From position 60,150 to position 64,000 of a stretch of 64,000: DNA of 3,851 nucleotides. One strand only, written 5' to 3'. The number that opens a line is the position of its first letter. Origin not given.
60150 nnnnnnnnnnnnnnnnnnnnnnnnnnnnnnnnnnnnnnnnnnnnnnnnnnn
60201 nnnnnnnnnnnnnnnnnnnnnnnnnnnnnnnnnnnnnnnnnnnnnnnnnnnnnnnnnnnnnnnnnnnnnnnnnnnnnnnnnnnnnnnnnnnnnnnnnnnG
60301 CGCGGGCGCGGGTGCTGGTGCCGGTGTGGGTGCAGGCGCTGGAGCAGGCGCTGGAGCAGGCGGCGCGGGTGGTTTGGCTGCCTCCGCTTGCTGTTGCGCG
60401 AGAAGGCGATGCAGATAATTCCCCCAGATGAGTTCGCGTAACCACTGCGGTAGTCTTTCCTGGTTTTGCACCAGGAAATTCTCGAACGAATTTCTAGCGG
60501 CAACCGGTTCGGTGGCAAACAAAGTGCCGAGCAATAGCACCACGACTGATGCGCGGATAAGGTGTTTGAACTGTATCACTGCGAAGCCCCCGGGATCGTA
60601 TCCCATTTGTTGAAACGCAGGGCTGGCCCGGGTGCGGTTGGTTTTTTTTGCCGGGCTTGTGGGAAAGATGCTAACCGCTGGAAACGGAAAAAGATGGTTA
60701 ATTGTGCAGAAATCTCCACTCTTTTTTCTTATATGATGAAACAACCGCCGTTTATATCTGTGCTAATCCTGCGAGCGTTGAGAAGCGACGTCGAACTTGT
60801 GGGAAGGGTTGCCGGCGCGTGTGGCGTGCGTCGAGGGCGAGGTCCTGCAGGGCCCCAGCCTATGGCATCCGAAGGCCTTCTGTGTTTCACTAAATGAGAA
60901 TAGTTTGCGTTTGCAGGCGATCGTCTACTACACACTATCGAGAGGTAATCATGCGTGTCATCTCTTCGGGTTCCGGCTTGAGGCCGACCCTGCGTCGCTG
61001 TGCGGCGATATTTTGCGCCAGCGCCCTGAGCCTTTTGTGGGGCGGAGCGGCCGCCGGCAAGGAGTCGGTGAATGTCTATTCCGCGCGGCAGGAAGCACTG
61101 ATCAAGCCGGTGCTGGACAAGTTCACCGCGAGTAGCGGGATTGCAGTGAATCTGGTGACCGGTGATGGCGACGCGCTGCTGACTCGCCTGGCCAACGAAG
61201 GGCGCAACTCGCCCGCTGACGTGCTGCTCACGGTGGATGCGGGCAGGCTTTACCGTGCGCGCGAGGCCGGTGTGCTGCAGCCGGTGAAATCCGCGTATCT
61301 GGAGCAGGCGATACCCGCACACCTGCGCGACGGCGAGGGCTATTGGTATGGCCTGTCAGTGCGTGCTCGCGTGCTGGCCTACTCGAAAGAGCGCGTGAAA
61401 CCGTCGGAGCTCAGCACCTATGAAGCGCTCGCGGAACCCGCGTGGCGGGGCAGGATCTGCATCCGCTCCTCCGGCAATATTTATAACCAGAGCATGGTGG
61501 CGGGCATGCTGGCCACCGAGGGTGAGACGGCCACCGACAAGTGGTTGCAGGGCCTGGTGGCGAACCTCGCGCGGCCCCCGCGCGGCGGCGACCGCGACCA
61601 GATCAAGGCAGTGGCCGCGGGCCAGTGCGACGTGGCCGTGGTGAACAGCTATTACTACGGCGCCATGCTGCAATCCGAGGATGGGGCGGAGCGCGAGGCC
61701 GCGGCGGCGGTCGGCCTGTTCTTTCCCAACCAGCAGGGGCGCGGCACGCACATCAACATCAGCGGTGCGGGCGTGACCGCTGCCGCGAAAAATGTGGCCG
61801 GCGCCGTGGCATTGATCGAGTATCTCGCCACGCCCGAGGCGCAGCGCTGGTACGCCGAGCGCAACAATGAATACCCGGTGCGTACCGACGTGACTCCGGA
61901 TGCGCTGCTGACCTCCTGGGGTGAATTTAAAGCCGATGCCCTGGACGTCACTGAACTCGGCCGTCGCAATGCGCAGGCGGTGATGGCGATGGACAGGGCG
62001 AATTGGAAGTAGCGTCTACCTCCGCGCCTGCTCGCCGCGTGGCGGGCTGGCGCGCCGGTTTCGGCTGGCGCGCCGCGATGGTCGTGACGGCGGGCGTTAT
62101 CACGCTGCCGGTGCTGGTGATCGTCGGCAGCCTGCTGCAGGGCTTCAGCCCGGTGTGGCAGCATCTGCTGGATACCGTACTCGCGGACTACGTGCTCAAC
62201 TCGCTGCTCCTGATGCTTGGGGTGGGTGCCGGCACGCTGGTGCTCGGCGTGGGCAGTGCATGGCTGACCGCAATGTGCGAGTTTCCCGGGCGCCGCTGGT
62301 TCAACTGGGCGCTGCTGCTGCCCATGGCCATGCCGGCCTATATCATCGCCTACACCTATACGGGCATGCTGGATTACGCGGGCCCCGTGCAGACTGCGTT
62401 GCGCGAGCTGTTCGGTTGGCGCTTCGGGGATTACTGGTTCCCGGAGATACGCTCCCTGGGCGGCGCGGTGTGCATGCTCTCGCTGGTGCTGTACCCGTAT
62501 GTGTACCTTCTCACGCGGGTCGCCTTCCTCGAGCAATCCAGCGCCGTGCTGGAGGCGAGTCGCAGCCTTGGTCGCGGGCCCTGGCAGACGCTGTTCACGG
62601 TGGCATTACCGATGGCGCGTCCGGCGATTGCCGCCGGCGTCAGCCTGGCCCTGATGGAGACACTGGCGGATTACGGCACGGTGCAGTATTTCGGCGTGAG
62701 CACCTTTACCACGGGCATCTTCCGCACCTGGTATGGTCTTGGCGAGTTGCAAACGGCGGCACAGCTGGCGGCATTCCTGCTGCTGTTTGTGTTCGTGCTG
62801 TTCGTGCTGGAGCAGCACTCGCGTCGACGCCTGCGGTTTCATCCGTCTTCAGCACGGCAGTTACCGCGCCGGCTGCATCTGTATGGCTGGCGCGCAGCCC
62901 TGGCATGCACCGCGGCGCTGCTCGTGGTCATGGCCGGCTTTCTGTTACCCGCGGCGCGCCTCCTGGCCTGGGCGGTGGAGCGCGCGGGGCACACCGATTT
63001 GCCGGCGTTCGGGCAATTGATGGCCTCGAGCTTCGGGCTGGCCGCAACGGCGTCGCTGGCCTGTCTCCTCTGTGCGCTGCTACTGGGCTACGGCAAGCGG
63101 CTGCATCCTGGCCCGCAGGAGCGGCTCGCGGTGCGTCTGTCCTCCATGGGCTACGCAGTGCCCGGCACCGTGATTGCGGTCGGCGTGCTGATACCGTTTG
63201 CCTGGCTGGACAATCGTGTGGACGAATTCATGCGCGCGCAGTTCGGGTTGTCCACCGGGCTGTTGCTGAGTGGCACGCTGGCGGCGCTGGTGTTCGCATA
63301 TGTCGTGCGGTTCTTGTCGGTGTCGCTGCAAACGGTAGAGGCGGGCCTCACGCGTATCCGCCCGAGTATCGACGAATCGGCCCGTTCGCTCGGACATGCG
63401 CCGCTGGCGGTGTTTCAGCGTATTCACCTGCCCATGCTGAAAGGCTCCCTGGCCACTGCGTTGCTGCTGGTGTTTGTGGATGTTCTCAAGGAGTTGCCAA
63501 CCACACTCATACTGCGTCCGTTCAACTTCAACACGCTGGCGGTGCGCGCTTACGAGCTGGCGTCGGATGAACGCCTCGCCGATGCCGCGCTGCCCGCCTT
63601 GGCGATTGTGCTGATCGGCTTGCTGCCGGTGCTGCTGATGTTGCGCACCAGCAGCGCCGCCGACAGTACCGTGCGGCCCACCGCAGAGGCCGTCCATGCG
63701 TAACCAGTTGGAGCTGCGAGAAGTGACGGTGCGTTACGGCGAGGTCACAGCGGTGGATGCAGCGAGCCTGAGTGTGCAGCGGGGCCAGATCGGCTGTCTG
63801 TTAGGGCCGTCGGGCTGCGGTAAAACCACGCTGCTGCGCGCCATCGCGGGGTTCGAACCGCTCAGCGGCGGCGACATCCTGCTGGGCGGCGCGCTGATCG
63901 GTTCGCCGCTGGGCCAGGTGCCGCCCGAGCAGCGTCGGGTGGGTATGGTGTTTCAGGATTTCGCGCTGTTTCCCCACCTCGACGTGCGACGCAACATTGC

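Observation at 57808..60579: Hydrazine-synthase-alpha-like diheme beta-propeller protein in a heterotroph, divergent from a Fur-controlled iron transporter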

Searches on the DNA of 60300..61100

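Call 44: search_rna_families(source=window, start=60300, end=61100, threshold=evalue, max_evalue=1)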
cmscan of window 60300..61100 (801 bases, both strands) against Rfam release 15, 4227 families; matches with E-value up to 1: 1.
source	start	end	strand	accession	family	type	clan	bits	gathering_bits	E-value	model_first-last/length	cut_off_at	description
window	60697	60768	+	RF04295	mir-329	Gene; miRNA;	CL00149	21.3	76.8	0.08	1-80/80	no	mir-329 microRNA precursor family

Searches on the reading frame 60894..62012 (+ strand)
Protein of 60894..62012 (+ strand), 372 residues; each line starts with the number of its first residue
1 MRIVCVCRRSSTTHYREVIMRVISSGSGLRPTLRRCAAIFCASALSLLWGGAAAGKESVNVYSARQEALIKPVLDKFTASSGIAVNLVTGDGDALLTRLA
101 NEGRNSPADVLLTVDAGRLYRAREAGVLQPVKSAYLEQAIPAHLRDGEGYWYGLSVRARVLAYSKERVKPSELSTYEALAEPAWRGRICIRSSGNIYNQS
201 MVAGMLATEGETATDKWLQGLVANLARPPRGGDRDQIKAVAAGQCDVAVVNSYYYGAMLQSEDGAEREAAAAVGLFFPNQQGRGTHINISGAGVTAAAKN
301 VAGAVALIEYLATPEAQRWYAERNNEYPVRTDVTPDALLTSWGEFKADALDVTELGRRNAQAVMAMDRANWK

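Call 7: search_protein_families(library=pfam, proteins=[window:60894-62012:+], max_evalue=0.001)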
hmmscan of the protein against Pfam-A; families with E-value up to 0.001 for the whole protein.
window:60894-62012:+ (372 aa): 4 families
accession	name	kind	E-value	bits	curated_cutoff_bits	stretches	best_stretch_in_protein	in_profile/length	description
PF13343.11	SBP_bac_6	-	4.9e-20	72.5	24.6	1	106-334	2-225/245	Bacterial extracellular solute-binding protein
PF13416.11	SBP_bac_8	-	6e-20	72.6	27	1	74-346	3-278/279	Bacterial extracellular solute-binding protein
PF01547.30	SBP_bac_1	-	3.7e-17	63.7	26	1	66-317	5-306/307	Bacterial extracellular solute-binding protein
PF13531.11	SBP_bac_11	-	4.9e-10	40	25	1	60-318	2-219/227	Bacterial extracellular solute-binding protein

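Call 30: search_protein_families(library=ncbifam, proteins=[window:60951-62012:+], max_evalue=0.001)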
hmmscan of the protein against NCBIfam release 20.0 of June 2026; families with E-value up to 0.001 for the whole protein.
window:60951-62012:+ (353 aa): 5 families
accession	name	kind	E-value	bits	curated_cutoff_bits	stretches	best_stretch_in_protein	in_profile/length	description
NF011620.1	PRK15046.1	equivalog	6.5e-22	77.7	310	1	16-318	4-298/334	2-aminoethylphosphonate ABC transporter substrate-binding protein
TIGR03227.1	PhnS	equivalog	7.2e-17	61.3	395.3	1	22-345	18-332/360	2-aminoethylphosphonate ABC transporter substrate-binding protein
TIGR03261.1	phnS2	equivalog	8.9e-16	57.9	392.75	1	27-306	10-284/334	putative 2-aminoethylphosphonate ABC transporter substrate-binding protein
TIGR01254.1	sfuA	subfamily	5.4e-12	45.6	93.4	1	51-315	20-273/306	thiamine ABC transporter substrate-binding protein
TIGR01276.1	thiB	equivalog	1.8e-05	24.1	317.15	1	34-123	12-107/324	thiamine ABC transporter substrate binding subunit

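Call 64: search_solved_structures(query=window:60951-62012:+, max_evalue=0.001, show_alignments=1)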
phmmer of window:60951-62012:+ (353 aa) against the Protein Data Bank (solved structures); distinct sequences matched with E-value up to 0.001: 33.
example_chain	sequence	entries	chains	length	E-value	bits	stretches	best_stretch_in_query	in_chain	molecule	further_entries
6g7n_A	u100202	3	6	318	6.3e-103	347.7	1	39-353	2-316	Extracellular solute-binding protein, family 1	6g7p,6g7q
2pt1_A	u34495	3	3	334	6.3e-101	341.1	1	37-353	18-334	Iron transport protein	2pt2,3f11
7li0_A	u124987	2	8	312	1.4e-95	323.5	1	40-353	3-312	Fe(3+) ABC transporter substrate-binding protein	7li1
2voz_A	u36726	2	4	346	2.4e-94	319.5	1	31-352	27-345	PERIPLASMIC IRON-BINDING PROTEIN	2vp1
1y9u_A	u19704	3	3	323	5.4e-78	265.7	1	38-350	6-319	putative iron binding protein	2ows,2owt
1q35_A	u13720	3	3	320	8e-77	261.9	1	39-349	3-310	iron binding protein FbpA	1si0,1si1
1y4t_A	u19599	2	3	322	1.4e-72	247.9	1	39-350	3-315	putative iron-uptake ABC transport system periplasmic iron-binding protein | Putative iron-uptake ABC transport system,periplasmic iron-binding protein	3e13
8c4y_AAA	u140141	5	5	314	4.9e-61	210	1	38-352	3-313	Putative iron ABC transporter, substrate binding protein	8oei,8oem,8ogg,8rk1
8k7n_A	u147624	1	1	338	3.4e-42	148.1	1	15-340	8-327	Ferric iron ABC transporter, iron-binding protein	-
7w3w_A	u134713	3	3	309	2e-36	129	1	39-323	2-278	Iron-utilization periplasmic protein | Ferric iron ABC transporter iron-binding protein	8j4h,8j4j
1xvy_A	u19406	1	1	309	2.9e-34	122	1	39-341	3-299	sfuA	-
1xvx_A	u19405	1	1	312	1.5e-33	119.6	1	39-340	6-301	YfuA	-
3wae_A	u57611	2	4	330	6.6e-32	114.2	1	32-334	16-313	IRON ABC TRANSPORTER, PERIPLASMIC IRON-BINDING PROTEIN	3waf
4elo_A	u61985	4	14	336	7e-32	114.1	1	32-334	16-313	Iron ABC transporter, periplasmic iron-binding protein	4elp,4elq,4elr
6iwf_A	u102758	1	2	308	1.3e-31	113.2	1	42-340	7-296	Ferric iron-binding protein HitA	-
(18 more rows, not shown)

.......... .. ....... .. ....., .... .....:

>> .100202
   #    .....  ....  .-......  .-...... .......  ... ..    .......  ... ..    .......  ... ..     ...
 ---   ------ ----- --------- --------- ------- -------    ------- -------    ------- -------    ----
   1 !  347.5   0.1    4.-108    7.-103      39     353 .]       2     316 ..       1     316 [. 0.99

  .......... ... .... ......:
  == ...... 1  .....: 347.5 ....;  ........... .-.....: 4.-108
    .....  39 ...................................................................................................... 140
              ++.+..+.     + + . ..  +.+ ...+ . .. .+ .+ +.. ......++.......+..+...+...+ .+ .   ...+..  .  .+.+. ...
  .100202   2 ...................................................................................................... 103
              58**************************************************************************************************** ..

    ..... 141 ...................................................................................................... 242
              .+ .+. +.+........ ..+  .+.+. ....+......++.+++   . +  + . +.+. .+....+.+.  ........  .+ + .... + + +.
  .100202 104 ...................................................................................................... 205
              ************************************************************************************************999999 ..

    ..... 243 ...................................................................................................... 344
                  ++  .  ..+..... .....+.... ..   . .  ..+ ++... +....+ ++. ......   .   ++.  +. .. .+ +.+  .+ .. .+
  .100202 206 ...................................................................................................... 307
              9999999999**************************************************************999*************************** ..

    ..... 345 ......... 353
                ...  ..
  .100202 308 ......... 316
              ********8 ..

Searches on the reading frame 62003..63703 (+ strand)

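Call 7: search_protein_families(library=pfam, proteins=[window:62003-63703:+], max_evalue=0.001)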
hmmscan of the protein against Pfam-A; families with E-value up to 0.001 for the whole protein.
window:62003-63703:+ (566 aa): 1 family
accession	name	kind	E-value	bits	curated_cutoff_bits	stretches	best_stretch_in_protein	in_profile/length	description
PF00528.27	BPD_transp_1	-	3.1e-19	69.8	26.4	2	82-278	5-183/184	Binding-protein-dependent transport system inner membrane component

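Call 30: search_protein_families(library=ncbifam, proteins=[window:62003-63703:+], max_evalue=0.001)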
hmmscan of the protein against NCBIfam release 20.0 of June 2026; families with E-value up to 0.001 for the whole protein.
window:62003-63703:+ (566 aa): 31 families (the best 25 are shown)
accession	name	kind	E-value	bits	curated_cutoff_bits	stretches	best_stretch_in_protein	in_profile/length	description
NF011624.0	PRK15050.1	equivalog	4.9e-24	84.9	247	2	6-270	12-282/297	2-aminoethylphosphonate ABC transporter permease subunit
TIGR03262.1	PhnU2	equivalog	4.5e-22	78.4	593.25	1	49-549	41-532/546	putative 2-aminoethylphosphonate ABC transporter permease subunit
TIGR02141.1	modB_ABC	equivalog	1e-20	74.3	182.6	2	78-269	14-199/208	molybdate ABC transporter permease subunit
TIGR01581.1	Mo_ABC_porter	hypoth_equivalog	1.9e-20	73.3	210.3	2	47-268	6-224/225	ABC transporter permease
TIGR03226.1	PhnU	equivalog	2.1e-19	70.1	283.45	1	25-269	49-299/311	2-aminoethylphosphonate ABC transporter permease subunit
TIGR00969.1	3a0106s02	subfamily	9.9e-19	67.8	240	1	13-233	10-224/272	sulfate ABC transporter permease subunit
NF040839.1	tungstate_WtpB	equivalog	1.4e-18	67.4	340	2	32-269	16-243/251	tungstate ABC transporter permease WtpB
NF006939.0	PRK09421.1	equivalog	8.3e-18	64.6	262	2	77-249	25-192/230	molybdate ABC transporter permease subunit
TIGR03255.1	PhnV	equivalog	3.5e-17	63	358.7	2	311-547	44-260/270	2-aminoethylphosphonate ABC transport system, membrane component PhnV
TIGR02139.1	permease_CysT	equivalog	1.6e-16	60.7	246.1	2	21-266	8-251/265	sulfate ABC transporter permease subunit CysT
NF008208.0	PRK10971.1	equivalog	3.6e-11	43.1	415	1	26-230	21-218/277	sulfate/thiosulfate ABC transporter permease CysT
TIGR02140.1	permease_CysW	equivalog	2.5e-10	40.3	329.1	1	25-230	9-207/261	sulfate ABC transporter permease subunit CysW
NF007044.0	PRK09497.1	equivalog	1.2e-09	38.1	348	1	52-221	53-219/285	spermidine/putrescine ABC transporter permease PotB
NF008620.0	PRK11602.1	equivalog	4.6e-09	35.9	442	1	10-229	11-223/291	sulfate/thiosulfate ABC transporter permease CysW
NF008049.0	PRK10782.1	subfamily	5.3e-09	36.1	212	1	154-273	91-206/217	methionine ABC transporter permease MetI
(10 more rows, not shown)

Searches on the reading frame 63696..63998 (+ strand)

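Call 7: search_protein_families(library=pfam, proteins=[window:63696-63998:+], max_evalue=0.001)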
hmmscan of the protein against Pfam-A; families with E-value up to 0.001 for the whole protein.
window:63696-63998:+ (101 aa): 2 families
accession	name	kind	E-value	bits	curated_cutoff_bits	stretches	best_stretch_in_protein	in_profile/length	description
PF00005.33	ABC_tran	-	2.1e-16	61.2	25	1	21-100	2-79/137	ABC transporter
PF03215.21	Rad17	-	0.00028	21.3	23.8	1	18-51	33-66/186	Rad17 P-loop domain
